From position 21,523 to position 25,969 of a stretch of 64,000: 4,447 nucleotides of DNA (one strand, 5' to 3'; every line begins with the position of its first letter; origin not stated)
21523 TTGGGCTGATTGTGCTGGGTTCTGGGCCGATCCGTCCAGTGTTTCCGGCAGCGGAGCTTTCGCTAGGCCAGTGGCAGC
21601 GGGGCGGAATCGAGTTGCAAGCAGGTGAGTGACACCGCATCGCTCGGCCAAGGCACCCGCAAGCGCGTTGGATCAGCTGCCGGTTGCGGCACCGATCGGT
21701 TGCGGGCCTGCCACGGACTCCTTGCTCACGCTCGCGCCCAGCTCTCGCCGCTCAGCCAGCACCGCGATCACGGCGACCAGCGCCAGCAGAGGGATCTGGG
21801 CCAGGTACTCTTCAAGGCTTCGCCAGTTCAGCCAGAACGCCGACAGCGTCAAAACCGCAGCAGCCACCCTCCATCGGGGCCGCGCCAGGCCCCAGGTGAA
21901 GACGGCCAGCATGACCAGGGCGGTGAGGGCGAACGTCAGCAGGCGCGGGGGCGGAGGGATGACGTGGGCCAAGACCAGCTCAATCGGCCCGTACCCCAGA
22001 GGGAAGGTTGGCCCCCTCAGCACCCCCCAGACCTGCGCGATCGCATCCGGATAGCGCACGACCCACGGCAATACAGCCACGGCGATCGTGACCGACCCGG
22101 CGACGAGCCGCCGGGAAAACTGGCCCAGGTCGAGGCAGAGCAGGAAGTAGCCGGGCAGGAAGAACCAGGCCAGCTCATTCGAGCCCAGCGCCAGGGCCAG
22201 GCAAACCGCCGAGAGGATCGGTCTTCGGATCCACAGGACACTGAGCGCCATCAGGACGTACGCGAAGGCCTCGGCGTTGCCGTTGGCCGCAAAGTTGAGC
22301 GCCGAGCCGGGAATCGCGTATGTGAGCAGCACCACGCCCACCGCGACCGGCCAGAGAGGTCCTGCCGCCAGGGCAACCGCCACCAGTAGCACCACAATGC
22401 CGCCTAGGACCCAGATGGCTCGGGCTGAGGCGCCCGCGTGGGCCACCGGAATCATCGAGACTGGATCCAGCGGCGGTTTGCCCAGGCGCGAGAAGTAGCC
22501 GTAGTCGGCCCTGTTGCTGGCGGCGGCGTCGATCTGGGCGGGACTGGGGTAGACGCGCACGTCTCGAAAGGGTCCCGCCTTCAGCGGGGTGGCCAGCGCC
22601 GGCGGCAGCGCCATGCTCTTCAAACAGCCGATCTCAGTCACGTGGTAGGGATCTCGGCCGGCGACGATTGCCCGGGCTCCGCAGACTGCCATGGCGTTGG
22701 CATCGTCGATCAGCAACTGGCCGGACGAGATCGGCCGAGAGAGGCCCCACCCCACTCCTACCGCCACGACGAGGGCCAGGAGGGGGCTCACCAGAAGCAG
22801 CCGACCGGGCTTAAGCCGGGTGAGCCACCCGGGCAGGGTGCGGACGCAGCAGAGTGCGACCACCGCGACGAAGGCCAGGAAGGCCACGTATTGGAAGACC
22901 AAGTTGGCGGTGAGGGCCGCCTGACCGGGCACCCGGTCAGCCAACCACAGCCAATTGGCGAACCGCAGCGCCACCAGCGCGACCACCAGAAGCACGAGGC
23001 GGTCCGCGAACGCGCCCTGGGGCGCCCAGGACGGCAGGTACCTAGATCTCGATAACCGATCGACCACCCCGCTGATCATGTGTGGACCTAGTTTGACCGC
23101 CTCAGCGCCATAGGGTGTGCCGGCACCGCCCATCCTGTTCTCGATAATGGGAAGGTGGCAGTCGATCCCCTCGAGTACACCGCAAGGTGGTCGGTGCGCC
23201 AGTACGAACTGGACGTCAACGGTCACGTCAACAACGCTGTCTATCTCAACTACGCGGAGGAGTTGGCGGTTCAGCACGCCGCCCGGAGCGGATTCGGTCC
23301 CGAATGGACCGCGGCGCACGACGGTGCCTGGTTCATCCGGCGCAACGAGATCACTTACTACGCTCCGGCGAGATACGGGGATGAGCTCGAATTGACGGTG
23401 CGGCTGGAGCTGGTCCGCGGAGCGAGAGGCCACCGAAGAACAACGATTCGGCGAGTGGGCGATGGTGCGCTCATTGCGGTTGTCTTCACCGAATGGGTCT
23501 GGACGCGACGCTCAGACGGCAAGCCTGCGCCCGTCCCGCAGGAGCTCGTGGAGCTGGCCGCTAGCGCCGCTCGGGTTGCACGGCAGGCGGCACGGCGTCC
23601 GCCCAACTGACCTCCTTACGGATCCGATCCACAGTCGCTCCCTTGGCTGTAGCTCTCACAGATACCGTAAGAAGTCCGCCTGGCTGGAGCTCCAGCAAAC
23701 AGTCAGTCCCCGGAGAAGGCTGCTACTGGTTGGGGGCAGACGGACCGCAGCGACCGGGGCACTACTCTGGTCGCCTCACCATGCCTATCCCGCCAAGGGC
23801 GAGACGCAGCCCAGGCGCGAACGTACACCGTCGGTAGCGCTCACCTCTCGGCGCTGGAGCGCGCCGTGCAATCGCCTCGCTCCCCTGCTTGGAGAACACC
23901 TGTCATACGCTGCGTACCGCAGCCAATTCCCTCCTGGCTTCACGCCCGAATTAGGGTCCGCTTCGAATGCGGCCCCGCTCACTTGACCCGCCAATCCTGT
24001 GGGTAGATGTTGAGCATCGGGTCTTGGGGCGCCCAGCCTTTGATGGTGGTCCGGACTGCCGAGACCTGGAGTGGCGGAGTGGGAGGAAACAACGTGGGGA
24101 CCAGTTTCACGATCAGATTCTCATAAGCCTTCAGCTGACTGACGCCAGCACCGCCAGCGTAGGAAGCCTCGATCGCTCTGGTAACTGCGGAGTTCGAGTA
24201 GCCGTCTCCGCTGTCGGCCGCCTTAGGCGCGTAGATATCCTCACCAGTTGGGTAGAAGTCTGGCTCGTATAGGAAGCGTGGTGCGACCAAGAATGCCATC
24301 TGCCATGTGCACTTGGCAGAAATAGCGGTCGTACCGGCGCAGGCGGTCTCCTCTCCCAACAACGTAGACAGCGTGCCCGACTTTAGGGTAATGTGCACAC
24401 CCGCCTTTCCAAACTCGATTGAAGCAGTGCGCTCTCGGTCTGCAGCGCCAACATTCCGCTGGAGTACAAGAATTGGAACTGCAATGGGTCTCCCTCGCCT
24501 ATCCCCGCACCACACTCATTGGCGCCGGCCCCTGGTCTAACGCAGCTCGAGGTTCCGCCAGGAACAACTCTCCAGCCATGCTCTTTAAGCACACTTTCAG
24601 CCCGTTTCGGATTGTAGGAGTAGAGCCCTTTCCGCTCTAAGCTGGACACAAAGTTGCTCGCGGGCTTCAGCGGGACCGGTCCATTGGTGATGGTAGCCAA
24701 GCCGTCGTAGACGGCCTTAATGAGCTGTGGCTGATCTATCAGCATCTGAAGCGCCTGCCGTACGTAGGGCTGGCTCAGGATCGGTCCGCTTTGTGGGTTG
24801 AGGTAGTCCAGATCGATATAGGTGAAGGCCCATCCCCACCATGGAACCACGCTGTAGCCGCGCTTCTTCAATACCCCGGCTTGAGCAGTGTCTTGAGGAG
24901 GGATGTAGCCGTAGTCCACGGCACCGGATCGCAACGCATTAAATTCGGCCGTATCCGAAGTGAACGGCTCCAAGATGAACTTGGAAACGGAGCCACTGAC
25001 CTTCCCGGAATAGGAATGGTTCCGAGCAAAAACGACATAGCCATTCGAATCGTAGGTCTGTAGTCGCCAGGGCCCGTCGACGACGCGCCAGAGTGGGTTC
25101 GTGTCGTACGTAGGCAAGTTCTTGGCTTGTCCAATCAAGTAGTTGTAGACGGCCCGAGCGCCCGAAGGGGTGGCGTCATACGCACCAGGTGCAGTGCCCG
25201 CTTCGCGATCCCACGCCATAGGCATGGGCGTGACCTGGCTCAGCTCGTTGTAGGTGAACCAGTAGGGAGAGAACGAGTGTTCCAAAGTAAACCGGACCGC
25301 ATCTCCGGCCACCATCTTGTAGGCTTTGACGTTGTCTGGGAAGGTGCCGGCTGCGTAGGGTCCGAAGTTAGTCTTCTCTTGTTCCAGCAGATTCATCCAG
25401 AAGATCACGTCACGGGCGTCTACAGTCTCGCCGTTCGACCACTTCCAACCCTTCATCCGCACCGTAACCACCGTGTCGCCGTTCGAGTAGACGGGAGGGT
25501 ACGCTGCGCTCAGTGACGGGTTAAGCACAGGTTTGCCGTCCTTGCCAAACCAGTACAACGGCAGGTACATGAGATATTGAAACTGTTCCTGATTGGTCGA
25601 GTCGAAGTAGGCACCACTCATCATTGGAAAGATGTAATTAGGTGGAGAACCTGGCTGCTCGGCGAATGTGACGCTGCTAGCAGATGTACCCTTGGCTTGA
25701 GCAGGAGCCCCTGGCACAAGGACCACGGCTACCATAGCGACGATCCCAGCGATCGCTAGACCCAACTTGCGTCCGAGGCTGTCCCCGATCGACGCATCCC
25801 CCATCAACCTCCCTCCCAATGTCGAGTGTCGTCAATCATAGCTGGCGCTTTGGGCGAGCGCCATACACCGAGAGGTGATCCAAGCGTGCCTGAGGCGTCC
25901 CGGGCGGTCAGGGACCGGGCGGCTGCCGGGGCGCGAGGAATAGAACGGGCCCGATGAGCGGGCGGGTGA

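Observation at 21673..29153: Three paralogous ~470-aa polytopic GT-C-like membrane proteins clustered around a decayed binding-protein gene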

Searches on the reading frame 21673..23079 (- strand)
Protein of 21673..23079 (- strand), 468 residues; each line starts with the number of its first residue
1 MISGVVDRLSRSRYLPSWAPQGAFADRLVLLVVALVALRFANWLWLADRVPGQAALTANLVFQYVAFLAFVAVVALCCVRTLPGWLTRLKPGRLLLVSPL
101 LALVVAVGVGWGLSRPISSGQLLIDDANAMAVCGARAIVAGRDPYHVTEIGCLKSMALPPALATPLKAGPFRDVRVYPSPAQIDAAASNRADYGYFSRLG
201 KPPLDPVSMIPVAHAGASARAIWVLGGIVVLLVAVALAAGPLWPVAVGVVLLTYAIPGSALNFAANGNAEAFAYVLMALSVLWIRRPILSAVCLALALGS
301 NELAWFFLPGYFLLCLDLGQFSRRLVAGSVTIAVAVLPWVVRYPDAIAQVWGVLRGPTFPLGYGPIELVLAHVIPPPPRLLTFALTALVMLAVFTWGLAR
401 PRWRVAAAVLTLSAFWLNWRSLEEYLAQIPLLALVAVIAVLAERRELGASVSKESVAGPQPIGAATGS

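Call 3: search_protein_families(library=pfam, proteins=[window:21673-23079:-], max_evalue=1)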
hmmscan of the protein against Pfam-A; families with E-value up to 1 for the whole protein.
window:21673-23079:- (468 aa): 1 family
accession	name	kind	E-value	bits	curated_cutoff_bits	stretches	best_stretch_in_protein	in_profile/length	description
PF09594.16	GT87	-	0.0025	18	25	1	217-348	20-153/237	Glycosyltransferase family 87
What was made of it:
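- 21673..23079 (-): P1, 468 aa. Member of the 'P1-like' subclade of the Dormibacterota GT87-like family. Key residues: D126, C133/C152, N301. Weak Pfam GT87 hit, E 0.0025, 18 bits against a cutoff of 25 (call 3).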

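Call 4: search_protein_families(library=ncbifam, proteins=[window:21673-23079:-], max_evalue=1)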
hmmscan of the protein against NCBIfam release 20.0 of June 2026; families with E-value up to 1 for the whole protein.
window:21673-23079:- (468 aa): 0 families

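Call 10: search_solved_structures(query=A1, max_evalue=10)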
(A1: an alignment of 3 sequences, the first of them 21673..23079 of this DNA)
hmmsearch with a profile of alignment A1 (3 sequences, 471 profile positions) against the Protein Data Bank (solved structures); distinct sequences matched with E-value up to 10: 0.

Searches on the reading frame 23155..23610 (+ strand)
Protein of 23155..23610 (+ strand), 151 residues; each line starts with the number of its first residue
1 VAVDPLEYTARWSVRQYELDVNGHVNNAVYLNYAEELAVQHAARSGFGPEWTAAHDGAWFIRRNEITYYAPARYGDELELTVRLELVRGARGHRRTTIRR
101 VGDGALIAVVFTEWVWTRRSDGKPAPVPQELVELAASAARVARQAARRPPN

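Call 3: search_protein_families(library=pfam, proteins=[window:23155-23610:+], max_evalue=1)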
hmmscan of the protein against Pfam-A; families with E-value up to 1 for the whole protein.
window:23155-23610:+ (151 aa): 4 families
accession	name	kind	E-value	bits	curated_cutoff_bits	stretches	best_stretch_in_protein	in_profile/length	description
PF13279.12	4HBT_2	-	1.4e-19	71.2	25.5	1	14-132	1-119/122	Thioesterase-like superfamily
PF03061.28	4HBT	-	3.2e-10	40.6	20.6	1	22-92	1-64/79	Thioesterase superfamily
PF01643.23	Acyl-ACP_TE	-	8.6e-10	38.9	23.7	1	7-133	3-129/131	Acyl-ACP thioesterase N-terminal domain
PF20791.3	Acyl-ACP_TE_C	-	2.9e-08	34.3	21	1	10-41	10-41/101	Acyl-ACP thioesterase C-terminal domain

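Call 4: search_protein_families(library=ncbifam, proteins=[window:23155-23610:+], max_evalue=1)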
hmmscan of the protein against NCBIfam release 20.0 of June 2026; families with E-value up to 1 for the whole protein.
window:23155-23610:+ (151 aa): 6 families
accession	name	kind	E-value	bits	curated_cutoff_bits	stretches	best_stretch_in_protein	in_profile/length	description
TIGR00051.1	TIGR00051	subfamily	1.3e-13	51.3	68.7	1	14-92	4-82/117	YbgC/FadM family acyl-CoA thioesterase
TIGR02799.1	thio_ybgC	equivalog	7.6e-09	35.9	141.35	1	14-132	5-124/126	tol-pal system-associated acyl-CoA thioesterase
NF008065.0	PRK10800.1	equivalog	2e-05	24.7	185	1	10-90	6-88/134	tol-pal system-associated acyl-CoA thioesterase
NF005716.0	PRK07531.1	equivalog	0.0024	16.7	592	1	13-139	351-475/495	carnitine 3-dehydrogenase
TIGR04098.1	LnmK_bifunc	domain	0.0025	17.1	100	1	17-112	175-270/270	LnmK family bifunctional acyltransferase/decarboxylase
TIGR04099.1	biosn_Pnap_2097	hypoth_equivalog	0.021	14.4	125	1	50-112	195-259/259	Pnap_2097 family protein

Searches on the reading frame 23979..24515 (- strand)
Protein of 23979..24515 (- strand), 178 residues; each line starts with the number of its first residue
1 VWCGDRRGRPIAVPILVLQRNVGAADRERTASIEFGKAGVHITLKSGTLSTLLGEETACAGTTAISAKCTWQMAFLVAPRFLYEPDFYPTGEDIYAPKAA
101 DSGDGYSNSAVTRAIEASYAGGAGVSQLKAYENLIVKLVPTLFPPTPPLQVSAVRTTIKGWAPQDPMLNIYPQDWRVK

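Call 57: search_protein_families(library=pfam, proteins=[window:23979-24515:-], max_evalue=0.001)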
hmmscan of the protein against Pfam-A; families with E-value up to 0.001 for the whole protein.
window:23979-24515:- (178 aa): 0 families

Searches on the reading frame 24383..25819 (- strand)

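Call 3: search_protein_families(library=pfam, proteins=[window:24383-25819:-], max_evalue=1)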
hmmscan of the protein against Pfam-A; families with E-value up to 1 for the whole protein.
window:24383-25819:- (478 aa): 2 families
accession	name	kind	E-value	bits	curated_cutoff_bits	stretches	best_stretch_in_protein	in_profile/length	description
PF00496.27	SBP_bac_5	-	2.3e-38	132.7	32.4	1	123-471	25-313/368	Bacterial extracellular solute-binding proteins, family 5 Middle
PF18676.6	MBG_2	-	0.0097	16.9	25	1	196-229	35-64/72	MBG domain (YGX type)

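Call 4: search_protein_families(library=ncbifam, proteins=[window:24383-25819:-], max_evalue=1)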
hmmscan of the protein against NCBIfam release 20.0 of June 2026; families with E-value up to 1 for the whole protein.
window:24383-25819:- (478 aa): 9 families
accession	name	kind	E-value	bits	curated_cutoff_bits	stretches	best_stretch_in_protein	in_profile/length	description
TIGR02294.1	nickel_nikA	equivalog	2.8e-11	42.6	393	2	249-421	166-332/501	nickel ABC transporter substrate-binding protein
NF045467.1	Opp4A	equivalog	4.1e-10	38.5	650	2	249-417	211-381/556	oligopeptide ABC transporter substrate-binding protein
NF011942.0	PRK15413.1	equivalog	1.4e-08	33.9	594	1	245-416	182-343/512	glutathione ABC transporter substrate-binding protein GsiB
NF045468.1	Opp5A_nikA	equivalog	5.6e-08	31.7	600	1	247-418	160-320/488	nickel ABC transporter substrate-binding protein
NF011684.0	PRK15104.1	equivalog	3.4e-05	22.8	947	1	240-370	206-332/543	oligopeptide ABC transporter substrate-binding protein OppA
NF011689.0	PRK15109.1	equivalog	5.4e-05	22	560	1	246-416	213-373/547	ABC transporter substrate-binding protein SapA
NF043070.1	DppA_dipep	equivalog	0.00036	19.2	1005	1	246-416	208-368/535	dipeptide ABC transporter periplasmic-binding protein DppA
TIGR04028.1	SBP_KPN_01854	hypoth_equivalog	0.012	14.2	468.5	1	346-423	265-338/509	TIGR04028 family ABC transporter substrate-binding protein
NF047575.1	opine_bind_CntA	exception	0.018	13.6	800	1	249-418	194-362/535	staphylopine-dependent metal ABC transporter substrate-binding lipoprotein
